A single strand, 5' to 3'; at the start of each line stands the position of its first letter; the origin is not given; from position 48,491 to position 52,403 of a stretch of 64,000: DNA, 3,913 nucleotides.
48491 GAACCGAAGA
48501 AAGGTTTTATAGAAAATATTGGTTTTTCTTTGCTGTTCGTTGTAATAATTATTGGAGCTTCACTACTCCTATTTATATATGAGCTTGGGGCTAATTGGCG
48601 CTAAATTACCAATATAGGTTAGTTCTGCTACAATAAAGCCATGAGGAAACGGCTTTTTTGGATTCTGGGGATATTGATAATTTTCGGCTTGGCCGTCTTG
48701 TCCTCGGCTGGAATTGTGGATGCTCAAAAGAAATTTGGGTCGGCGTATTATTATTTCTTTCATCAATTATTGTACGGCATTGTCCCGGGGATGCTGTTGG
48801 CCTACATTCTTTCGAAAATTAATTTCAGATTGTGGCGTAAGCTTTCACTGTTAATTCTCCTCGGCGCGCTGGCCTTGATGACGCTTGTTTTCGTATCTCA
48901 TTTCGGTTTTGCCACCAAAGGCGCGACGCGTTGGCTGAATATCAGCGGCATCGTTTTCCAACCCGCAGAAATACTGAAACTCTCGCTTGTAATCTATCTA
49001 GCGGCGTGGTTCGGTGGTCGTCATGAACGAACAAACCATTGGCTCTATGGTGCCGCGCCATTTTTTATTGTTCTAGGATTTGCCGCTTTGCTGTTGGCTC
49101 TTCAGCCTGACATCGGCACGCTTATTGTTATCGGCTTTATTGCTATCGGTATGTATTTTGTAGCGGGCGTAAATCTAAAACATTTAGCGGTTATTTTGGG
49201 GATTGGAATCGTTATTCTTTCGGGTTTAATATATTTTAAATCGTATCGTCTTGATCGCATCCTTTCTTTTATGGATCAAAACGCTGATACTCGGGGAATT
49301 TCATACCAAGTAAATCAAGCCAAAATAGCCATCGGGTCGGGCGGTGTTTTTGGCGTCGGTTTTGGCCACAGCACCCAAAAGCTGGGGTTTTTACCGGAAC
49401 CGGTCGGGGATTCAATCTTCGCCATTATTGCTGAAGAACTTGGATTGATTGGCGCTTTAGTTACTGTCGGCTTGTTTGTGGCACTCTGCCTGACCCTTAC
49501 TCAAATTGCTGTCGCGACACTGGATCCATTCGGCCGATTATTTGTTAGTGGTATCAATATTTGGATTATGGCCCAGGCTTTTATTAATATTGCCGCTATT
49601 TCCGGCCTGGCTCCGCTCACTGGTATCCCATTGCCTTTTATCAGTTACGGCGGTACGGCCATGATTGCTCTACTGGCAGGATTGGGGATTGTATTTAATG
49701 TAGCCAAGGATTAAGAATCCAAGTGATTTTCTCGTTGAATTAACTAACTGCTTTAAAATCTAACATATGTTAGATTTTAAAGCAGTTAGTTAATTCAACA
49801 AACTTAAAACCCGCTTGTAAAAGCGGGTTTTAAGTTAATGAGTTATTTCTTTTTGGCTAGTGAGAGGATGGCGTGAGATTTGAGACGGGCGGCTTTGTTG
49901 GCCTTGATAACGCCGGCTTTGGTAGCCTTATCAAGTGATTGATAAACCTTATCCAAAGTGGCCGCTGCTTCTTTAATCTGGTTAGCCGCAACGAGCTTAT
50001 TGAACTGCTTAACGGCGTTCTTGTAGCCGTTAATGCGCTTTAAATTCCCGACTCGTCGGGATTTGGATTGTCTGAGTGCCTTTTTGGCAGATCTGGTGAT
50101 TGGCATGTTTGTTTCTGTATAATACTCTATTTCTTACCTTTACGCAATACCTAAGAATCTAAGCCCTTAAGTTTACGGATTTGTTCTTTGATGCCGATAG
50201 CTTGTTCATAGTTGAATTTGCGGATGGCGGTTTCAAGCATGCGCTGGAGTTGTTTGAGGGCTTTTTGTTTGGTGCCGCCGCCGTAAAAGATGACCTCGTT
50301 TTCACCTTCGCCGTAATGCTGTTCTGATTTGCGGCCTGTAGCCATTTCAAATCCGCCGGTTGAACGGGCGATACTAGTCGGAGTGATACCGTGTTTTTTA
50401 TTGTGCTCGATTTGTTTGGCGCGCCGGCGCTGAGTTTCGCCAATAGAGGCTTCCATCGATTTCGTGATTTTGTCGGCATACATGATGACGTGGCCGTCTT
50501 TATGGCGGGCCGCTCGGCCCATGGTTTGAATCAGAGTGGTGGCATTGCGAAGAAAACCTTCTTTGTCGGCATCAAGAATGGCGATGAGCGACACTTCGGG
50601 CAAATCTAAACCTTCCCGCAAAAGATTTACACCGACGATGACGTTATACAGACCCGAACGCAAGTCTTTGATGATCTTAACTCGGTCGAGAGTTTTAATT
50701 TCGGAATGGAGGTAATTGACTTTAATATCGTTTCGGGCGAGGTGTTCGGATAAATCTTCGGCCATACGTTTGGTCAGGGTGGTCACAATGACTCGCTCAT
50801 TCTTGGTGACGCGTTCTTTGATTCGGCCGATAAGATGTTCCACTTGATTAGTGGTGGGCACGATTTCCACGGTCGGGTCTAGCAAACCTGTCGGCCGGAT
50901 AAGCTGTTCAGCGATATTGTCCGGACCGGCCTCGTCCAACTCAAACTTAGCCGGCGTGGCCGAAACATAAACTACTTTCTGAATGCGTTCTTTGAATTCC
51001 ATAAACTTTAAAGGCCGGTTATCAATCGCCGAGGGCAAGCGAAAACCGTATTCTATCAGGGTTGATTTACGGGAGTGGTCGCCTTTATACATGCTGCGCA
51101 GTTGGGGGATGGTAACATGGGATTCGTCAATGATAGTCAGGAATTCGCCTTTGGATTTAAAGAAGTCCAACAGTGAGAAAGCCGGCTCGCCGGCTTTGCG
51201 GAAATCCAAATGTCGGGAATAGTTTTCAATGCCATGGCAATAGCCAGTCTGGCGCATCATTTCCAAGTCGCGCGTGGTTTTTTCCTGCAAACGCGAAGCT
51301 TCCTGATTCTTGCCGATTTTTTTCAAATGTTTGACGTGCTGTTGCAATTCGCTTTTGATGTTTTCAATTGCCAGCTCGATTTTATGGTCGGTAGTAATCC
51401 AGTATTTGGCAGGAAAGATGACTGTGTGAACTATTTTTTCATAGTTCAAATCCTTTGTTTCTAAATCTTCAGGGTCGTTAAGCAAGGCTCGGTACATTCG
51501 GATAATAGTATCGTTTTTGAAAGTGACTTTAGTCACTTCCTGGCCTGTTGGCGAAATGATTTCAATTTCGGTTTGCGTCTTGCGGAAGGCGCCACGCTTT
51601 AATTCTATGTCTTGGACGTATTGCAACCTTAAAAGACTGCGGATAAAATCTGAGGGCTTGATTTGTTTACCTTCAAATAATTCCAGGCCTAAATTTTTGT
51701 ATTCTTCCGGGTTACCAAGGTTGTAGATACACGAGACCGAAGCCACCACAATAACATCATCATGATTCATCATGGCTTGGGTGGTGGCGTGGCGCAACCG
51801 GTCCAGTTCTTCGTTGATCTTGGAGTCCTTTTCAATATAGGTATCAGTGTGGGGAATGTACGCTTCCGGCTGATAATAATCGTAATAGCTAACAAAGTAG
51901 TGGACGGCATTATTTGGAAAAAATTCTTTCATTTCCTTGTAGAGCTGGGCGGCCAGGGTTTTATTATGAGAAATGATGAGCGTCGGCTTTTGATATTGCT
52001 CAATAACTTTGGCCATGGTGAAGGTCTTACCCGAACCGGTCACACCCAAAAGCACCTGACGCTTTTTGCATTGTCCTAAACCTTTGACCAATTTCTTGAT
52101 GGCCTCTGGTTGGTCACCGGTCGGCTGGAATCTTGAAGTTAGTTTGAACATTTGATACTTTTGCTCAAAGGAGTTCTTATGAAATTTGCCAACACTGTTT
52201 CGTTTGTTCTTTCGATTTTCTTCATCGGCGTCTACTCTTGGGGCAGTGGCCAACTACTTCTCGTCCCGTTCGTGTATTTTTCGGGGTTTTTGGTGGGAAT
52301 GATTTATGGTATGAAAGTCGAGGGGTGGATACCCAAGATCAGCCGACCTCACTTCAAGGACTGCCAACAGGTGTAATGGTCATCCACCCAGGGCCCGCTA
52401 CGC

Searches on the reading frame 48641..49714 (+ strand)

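Call 56: search_protein_families(library=pfam, proteins=[window:48641-49714:+], max_evalue=0.00001)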
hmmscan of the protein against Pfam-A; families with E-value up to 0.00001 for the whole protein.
window:48641-49714:+ (357 aa): 1 family
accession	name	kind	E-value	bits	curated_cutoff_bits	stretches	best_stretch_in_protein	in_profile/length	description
PF01098.24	FTSW_RODA_SPOVE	-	1.1e-93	314.6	26.4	1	4-356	2-352/356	Cell cycle protein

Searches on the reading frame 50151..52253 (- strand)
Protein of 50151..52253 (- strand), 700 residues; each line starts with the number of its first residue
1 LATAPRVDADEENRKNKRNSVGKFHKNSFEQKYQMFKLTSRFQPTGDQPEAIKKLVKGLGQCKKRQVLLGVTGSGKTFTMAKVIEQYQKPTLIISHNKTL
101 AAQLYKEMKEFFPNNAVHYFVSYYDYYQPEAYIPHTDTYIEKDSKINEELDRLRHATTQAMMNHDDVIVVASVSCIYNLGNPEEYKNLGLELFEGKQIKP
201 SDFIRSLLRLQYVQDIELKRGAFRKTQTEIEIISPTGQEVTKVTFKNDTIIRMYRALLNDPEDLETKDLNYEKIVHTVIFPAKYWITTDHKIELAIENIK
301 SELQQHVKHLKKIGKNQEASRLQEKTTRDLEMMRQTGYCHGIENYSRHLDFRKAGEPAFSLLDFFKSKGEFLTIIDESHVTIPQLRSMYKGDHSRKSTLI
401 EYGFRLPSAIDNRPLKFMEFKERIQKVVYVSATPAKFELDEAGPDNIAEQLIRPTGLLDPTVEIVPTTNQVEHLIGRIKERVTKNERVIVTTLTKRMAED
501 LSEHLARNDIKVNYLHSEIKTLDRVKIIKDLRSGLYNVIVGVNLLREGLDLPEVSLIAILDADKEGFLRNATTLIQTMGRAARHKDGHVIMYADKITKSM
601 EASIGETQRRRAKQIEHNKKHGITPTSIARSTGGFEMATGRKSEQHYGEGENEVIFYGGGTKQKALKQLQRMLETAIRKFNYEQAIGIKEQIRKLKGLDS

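Call 53: find_encoding_contigs(protein=window:50151-52253:-, flank=10000, max_places=1)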
Protein window:50151-52253:- (700 aa): no gene with exactly this product is on record in the collection.

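Call 56: search_protein_families(library=pfam, proteins=[window:50151-52253:-], max_evalue=0.00001)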
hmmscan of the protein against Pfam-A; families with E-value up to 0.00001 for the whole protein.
window:50151-52253:- (700 aa): 5 families
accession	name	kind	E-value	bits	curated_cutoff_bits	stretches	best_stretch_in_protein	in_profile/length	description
PF12344.14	UvrB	-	3.2e-20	72.1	27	1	591-631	1-41/43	Ultra-violet resistance protein B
PF00271.37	Helicase_C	-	6.9e-20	71.8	23.5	1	478-584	10-109/110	Helicase conserved C-terminal domain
PF04851.21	ResIII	-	3.5e-13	50.2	22.5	1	43-170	3-131/164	Type III restriction enzyme, res subunit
PF00270.35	DEAD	-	2.3e-06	27.9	26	0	47-118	3-77/167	DEAD/DEAH box helicase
PF17757.6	UvrB_inter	-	3e-06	27.7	22.9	1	190-256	1-69/91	UvrB interaction domain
